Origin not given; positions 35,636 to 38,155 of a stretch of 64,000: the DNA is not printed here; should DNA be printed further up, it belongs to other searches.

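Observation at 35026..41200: Four-gene extracytoplasmic glycosylation cluster: 2x GT2 polyprenyl-P-sugar synthases, PMT/ArnT-like GT-C and DUF2298 'YYY' protein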

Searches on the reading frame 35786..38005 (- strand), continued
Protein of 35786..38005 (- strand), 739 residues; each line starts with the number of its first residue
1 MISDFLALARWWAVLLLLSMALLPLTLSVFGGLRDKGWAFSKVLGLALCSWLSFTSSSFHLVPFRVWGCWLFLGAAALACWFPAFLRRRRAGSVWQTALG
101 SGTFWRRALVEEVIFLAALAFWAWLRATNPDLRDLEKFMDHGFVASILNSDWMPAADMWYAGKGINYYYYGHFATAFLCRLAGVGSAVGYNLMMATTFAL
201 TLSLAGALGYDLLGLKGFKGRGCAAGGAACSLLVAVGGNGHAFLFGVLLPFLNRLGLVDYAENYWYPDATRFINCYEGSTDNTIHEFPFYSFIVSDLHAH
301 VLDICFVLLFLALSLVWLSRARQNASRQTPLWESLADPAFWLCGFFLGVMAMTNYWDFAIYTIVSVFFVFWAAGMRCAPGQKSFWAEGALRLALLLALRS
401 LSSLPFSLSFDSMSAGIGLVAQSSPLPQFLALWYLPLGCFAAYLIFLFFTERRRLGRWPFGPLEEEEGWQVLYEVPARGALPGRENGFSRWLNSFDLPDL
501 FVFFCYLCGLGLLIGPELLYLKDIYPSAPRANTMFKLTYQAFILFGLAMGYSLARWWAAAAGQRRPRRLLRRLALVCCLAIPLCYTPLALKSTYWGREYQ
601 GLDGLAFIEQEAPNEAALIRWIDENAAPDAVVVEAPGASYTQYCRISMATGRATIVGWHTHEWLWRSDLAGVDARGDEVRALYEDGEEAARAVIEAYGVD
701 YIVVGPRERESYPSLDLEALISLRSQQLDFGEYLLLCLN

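Call 65: search_protein_families(library=ncbifam, proteins=[L087:4553-6004:+, L087:3813-4556:+], max_evalue=0.001)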
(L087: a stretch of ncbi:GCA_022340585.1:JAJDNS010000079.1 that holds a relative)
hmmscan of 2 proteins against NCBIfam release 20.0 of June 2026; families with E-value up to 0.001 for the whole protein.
L087:4553-6004:+ (483 aa): 11 families
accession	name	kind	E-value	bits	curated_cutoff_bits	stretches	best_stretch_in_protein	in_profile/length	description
NF005547.0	PRK07208.1-3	equivalog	1.4e-50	172.4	380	1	4-445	4-442/465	hypothetical protein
NF005548.0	PRK07208.1-4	equivalog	6.7e-42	143.7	389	1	6-447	5-453/488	hypothetical protein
NF005545.0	PRK07208.1-1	equivalog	1.9e-31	109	451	1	5-445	8-462/504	hypothetical protein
NF005546.0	PRK07208.1-2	equivalog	8.6e-25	87.3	418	2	84-448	114-506/527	hypothetical protein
NF005549.0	PRK07208.1-5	equivalog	6e-17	61.3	587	2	143-444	174-511/534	hypothetical protein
NF005560.0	PRK07233.1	equivalog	3.1e-14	52.7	252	1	6-297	2-287/435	hypothetical protein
TIGR03467.1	HpnE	equivalog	1.2e-09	38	283.05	1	7-75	1-69/430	hydroxysqualene dehydroxylase HpnE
TIGR02734.1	crtI_fam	subfamily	2.6e-06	26.4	238.1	1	8-59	2-51/504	phytoene desaturase family protein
NF008845.0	PRK11883.1-5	equivalog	0.00012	20.6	560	0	6-58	6-62/468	protoporphyrinogen oxidase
NF009410.0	PRK12771.1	subfamily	0.00014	20.6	516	1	6-45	140-178/566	NAD(P)-binding protein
NF008841.0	PRK11883.1-1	equivalog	0.00089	18.3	517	0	5-58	4-58/453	protoporphyrinogen oxidase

L087:3813-4556:+ (247 aa): 14 families
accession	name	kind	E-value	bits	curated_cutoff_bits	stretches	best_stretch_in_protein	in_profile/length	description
NF047588.1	GlcsyltransPgfSStrep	equivalog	4.5e-11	42.5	500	1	15-146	2-136/308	glycosyltransferase PgfS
NF007986.1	PRK10714.1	equivalog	3e-10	39.6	529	1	16-152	8-147/316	undecaprenyl-phosphate 4-deoxy-4-formamido-L-arabinose transferase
TIGR03937.1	PgaC_IcaA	equivalog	1.1e-09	37.7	422.3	1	14-111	45-140/407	poly-beta-1,6-N-acetyl-D-glucosamine synthase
NF041875.1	EPS_EpsD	equivalog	2.8e-09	36.8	370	1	16-113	1-96/325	exopolysaccharide biosynthesis glycosyltransferase EpsD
TIGR04283.1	glyco_like_mftF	equivalog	2e-07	30.8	182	1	16-150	1-128/221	TIGR04283 family arsenosugar biosynthesis glycosyltransferase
NF007482.0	PRK10073.1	equivalog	4.8e-07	29.1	423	1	14-118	6-107/334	glycosyltransferase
TIGR04182.1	glyco_TIGR04182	equivalog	1.6e-06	27.8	325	1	16-210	2-188/293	S-layer glycoprotein N-glycosyltransferase AglJ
NF038302.1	EPS_HpsE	equivalog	1.6e-06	27.3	300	1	15-110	2-100/307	hormogonium polysaccharide biosynthesis glycosyltransferase HpsE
NF047683.1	TeichurnBiosyTuaG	equivalog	7.3e-06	25.8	400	1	15-113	7-103/252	teichuronic acid biosynthesis protein TuaG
TIGR03965.1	mycofact_glyco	equivalog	3.1e-05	23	280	1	6-111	66-169/467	mycofactocin biosynthesis glycosyltransferase MftF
NF058614.1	PPMAGASynPpgS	equivalog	9e-05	22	370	1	18-134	4-116/226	polyprenyl-phospho-N-acetylgalactosaminyl synthase PpgS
NF010496.0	PRK13915.1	equivalog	9.6e-05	21.6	262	1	12-106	29-126/307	glucosyl-3-phosphoglycerate synthase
NF050050.1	ProtGlycPglI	equivalog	0.00026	20.5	500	1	15-124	3-112/306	GalNAc(5)-diNAcBac-PP-undecaprenol beta-1,3-glucosyltransferase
NF045692.1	OglycostaseCruG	equivalog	0.00065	18.7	600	1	10-118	37-149/386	2'-O-glycosyltransferase CruG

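Call 79: find_encoding_contigs(protein=P0134, flank=5000, max_places=1)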
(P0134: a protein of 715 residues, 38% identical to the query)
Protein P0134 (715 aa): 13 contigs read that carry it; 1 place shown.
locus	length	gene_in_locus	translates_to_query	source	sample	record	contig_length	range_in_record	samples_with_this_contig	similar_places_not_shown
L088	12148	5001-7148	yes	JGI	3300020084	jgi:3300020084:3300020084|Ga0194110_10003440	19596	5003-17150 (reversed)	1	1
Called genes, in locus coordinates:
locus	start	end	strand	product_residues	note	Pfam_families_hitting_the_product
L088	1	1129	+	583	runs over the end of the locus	PF13231:PMT_2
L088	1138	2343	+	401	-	PF04922:DIE2_ALG10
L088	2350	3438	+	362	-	PF04015:DUF362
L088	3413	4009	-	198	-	-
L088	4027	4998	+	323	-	PF01040:UbiA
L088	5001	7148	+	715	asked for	PF10060:DUF2298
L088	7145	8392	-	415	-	-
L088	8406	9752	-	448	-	PF00041:fn3 (weak), PF16656:Pur_ac_phosph_N (weak), PF19077:Big_13 (weak)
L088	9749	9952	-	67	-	-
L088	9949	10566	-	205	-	PF04350:PilO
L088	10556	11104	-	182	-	PF05137:PilN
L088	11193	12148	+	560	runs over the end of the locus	PF03023:MurJ, PF13440:Polysacc_synt_3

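Call 80: find_encoding_contigs(protein=P0150, flank=5000, max_places=1)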
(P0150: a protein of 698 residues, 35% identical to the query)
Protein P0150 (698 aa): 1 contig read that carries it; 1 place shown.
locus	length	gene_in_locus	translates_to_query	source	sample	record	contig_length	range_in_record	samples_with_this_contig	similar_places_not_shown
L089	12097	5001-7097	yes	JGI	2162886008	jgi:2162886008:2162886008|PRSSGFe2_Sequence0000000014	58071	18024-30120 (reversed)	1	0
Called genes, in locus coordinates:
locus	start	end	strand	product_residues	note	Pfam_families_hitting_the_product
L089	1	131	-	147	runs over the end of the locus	PF07486:Hydrolase_2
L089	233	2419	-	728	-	PF04389:Peptidase_M28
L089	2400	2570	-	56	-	-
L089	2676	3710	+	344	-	PF03706:LPG_synthase_TM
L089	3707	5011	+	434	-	PF01266:DAO, PF01593:Amino_oxidase, PF13450:NAD_binding_8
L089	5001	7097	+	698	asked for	PF10060:DUF2298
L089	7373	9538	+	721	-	PF12437:GSIII_N, PF00120:Gln-synt_C, PF18318:Gln-synt_C-ter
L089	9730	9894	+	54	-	-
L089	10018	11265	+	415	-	PF00890:FAD_binding_2 (weak), PF01262:AlaDh_PNT_C (weak), PF01266:DAO (weak), PF03486:HI0933_like, PF07992:Pyr_redox_2 (weak), PF12831:FAD_oxidored, PF13450:NAD_binding_8, PF22780:HI0933_like_1st, +3 more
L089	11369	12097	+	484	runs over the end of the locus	PF04389:Peptidase_M28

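Call 81: find_encoding_contigs(protein=P0143, flank=5000, max_places=1)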
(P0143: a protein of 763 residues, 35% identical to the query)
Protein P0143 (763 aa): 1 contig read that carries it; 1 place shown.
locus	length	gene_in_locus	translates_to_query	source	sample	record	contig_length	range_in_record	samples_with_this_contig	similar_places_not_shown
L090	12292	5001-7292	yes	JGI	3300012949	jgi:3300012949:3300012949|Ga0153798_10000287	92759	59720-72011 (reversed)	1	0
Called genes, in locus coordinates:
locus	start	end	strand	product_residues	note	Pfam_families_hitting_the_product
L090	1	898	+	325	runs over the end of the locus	PF00535:Glycos_transf_2, PF10111:Glyco_tranf_2_2 (faint), PF13641:Glyco_tranf_2_3 (weak)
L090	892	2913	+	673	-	-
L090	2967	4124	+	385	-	PF01593:Amino_oxidase (weak), PF13450:NAD_binding_8, PF03275:GLF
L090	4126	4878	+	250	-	PF00535:Glycos_transf_2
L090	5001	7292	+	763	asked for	PF10060:DUF2298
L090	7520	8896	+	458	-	PF00285:Citrate_synt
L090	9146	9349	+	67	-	PF00269:SASP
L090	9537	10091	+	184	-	PF03602:Cons_hypoth95, PF05175:MTS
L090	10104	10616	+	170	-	PF01467:CTP_transf_like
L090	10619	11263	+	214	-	PF28068:Scy (weak)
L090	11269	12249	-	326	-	-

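Call 82: search_protein_families(library=ncbifam, proteins=[L088:4027-4998:+, L089:3707-5011:+, L089:2676-3710:+], max_evalue=0.00001)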
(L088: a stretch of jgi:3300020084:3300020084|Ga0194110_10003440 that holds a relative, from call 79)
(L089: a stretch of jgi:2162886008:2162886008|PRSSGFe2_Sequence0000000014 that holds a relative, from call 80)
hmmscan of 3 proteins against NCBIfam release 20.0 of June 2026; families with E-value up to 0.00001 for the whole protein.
L088:4027-4998:+ (323 aa): 7 families
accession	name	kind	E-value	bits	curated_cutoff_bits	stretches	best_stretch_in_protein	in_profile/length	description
NF008977.0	PRK12324.1-2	equivalog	2.5e-57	194.5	234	1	15-321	3-288/297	decaprenyl-phosphate phosphoribosyltransferase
NF008978.0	PRK12324.1-4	equivalog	1.5e-55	188.4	207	1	17-321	35-320/322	decaprenyl-phosphate phosphoribosyltransferase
NF006088.0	PRK08238.1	equivalog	2.9e-45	154.8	351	1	13-194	191-372/482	UbiA family prenyltransferase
NF008976.0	PRK12324.1-1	equivalog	1.8e-43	149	474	1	18-322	22-305/306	decaprenyl-phosphate phosphoribosyltransferase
NF009523.0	PRK12884.1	equivalog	2.3e-11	43.4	269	1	31-181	22-167/279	prenyltransferase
TIGR01475.1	ubiA_other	subfamily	1.8e-07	30.9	180.8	1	31-183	14-171/282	UbiA-like polyprenyltransferase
NF009522.0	PRK12883.1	equivalog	1.8e-06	27.7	353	1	53-161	41-147/279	geranylgeranylglycerol-phosphate geranylgeranyltransferase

L089:3707-5011:+ (434 aa): 16 families
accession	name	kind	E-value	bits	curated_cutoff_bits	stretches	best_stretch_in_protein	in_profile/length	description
NF005560.0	PRK07233.1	equivalog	1.3e-143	479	252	1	1-427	1-429/435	hypothetical protein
TIGR03467.1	HpnE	equivalog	3.7e-21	75.9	283.05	1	5-400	3-402/430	hydroxysqualene dehydroxylase HpnE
NF005548.0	PRK07208.1-4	equivalog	1.6e-20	73.2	389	1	5-385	8-406/488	hypothetical protein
NF005547.0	PRK07208.1-3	equivalog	2.3e-20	72.8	380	1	4-410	8-418/465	hypothetical protein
TIGR00562.1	proto_IX_ox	equivalog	7.7e-17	61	97.85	1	4-176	6-181/470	protoporphyrinogen oxidase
NF005545.0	PRK07208.1-1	equivalog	3.2e-13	48.9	451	1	4-191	11-197/504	hypothetical protein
TIGR02733.1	desat_CrtD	equivalog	3.8e-11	42.3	549.7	1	5-48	6-49/492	C-3',4' desaturase CrtD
NF008841.0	PRK11883.1-1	equivalog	9.7e-10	37.9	517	1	2-75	5-81/453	protoporphyrinogen oxidase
NF008845.0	PRK11883.1-5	equivalog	3.1e-09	35.7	560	1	4-171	8-187/468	protoporphyrinogen oxidase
NF005546.0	PRK07208.1-2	equivalog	8.7e-09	34.5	418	1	3-69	7-74/527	hypothetical protein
TIGR02732.1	zeta_caro_desat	equivalog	6.6e-08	31.9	622.15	1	3-74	2-74/474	9,9'-di-cis-zeta-carotene desaturase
TIGR02731.1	phytoene_desat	equivalog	8.9e-08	31.3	569.4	1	4-231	3-246/453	15-cis-phytoene desaturase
TIGR02352.1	thiamin_ThiO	equivalog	1.5e-07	30.9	250.8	0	4-36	2-34/351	glycine oxidase ThiO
TIGR02734.1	crtI_fam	subfamily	3.4e-07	29.3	238.1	1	4-49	2-47/504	phytoene desaturase family protein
NF045637.1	carotdesatCrtDProt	equivalog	5.5e-06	25.2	580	0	5-38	3-36/485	1-hydroxycarotenoid 3,4-desaturase CrtD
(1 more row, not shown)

L089:2676-3710:+ (344 aa): 1 family
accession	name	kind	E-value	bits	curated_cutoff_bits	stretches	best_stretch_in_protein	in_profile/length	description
TIGR00374.1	TIGR00374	subfamily_domain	4.7e-26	92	43.2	1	34-333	3-317/323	flippase-like domain-containing protein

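Call 89: fold_search(model_id=the predicted structure, library=pdb)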
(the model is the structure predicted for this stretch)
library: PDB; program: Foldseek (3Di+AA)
matches with E <= 10: 321; with E <= 0.001: 15
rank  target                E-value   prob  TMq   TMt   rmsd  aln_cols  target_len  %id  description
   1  8if8_C                6.8e-08  1.00  0.46  0.55  12.5       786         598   12  Arabinosyltransferase AftA (released 2023-05-31)
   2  8if8_B                9.3e-07  1.00  0.47  0.55  13.1       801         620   13  Arabinosyltransferase AftA (released 2023-05-31)
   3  7e9s_A                1.3e-05  1.00  0.35  0.31  18.5       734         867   13  Archaeal oligosaccharyltransferase AglB from Archaeoglobus fulgidus in complex with an inhibitory peptide and a dolich (released 2021-09-08)
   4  7oci_F                1.7e-05  1.00  0.40  0.45  10.6       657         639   12  Cryo-EM structure of yeast Ost6p containing oligosaccharyltransferase complex (released 2022-02-16)
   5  6ezn_F                1.7e-05  1.00  0.38  0.42  10.6       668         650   11  Cryo-EM structure of the yeast oligosaccharyltransferase (OST) complex (released 2018-01-17)
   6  8age_A                2.0e-05  1.00  0.38  0.42  10.0       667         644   11  Structure of yeast oligosaccharylransferase complex with acceptor peptide bound (released 2022-12-07)
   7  6c26_A                2.1e-05  1.00  0.38  0.42  10.4       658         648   12  The Cryo-EM structure of a eukaryotic oligosaccharyl transferase complex (released 2018-01-31)
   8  8agc_A                2.3e-05  1.00  0.38  0.40  17.8       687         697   12  Structure of yeast oligosaccharylransferase complex with lipid-linked oligosaccharide and non-acceptor peptide bound (released 2022-12-07)
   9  8pn9_A                3.4e-05  1.00  0.39  0.43  16.3       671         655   10  Structure of human oligosaccharyltransferase OST-A complex bound to NGI-1 (released 2024-05-08)
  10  6s7t_A                6.1e-05  1.00  0.37  0.38   9.9       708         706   10  Cryo-EM structure of human oligosaccharyltransferase complex OST-B (released 2019-12-18)
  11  9n9j_I                8.2e-05  1.00  0.37  0.39  18.0       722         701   12  Structure of a GRP94 folding intermediate engaged with a CCDC134- and FKBP11-bound secretory translocon (released 2025-11-19)
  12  8b6l_I                9.3e-05  1.00  0.37  0.40  18.3       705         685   12  Subtomogram average of the human Sec61-TRAP-OSTA-translocon (released 2022-12-07)
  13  6s7o_A                1.1e-04  1.00  0.38  0.42  17.0       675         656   11  Cryo-EM structure of human oligosaccharyltransferase complex OST-A (released 2019-12-18)
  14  8agb_A                1.3e-04  1.00  0.39  0.43  10.5       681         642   11  Structure of yeast oligosaccharylransferase complex with lipid-linked oligosaccharide bound (released 2022-12-07)
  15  6gxc_A                6.5e-04  1.00  0.31  0.32  18.0       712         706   11  Bacterial oligosaccharyltransferase PglB in complex with an inhibitory peptide and a reactive lipid-linked oligosaccha (released 2018-11-14)
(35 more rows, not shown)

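Call 95: list_cluster_members(proteins=[window:35786-38005:-, window:38027-40096:-, window:35026-35760:-])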
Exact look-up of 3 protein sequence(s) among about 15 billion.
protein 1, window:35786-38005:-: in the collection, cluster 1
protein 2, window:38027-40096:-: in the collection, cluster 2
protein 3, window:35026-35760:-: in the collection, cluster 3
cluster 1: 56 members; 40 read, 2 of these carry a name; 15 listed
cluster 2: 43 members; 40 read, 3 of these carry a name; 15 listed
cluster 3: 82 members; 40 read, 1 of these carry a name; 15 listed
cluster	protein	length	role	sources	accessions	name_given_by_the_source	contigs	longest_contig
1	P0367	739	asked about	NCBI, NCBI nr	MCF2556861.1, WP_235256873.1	hypothetical protein JQM64_04910 [Fournierella massiliensis] | DUF2298 domain-containing protein [Fournierella massiliensis]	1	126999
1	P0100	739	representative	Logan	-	-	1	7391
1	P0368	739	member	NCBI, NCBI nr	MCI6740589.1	MAG: DUF2298 domain-containing protein [Bacteroidales bacterium] | DUF2298 domain-containing protein [Bacteroidales bacterium]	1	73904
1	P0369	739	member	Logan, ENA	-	-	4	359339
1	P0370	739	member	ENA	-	-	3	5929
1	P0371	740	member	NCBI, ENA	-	-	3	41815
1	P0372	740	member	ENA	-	-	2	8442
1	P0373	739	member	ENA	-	-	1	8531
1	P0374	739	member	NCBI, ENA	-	-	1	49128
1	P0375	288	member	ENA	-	-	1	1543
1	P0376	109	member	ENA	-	-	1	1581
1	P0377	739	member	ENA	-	-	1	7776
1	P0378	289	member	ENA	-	-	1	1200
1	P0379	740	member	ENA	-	-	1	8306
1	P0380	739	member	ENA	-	-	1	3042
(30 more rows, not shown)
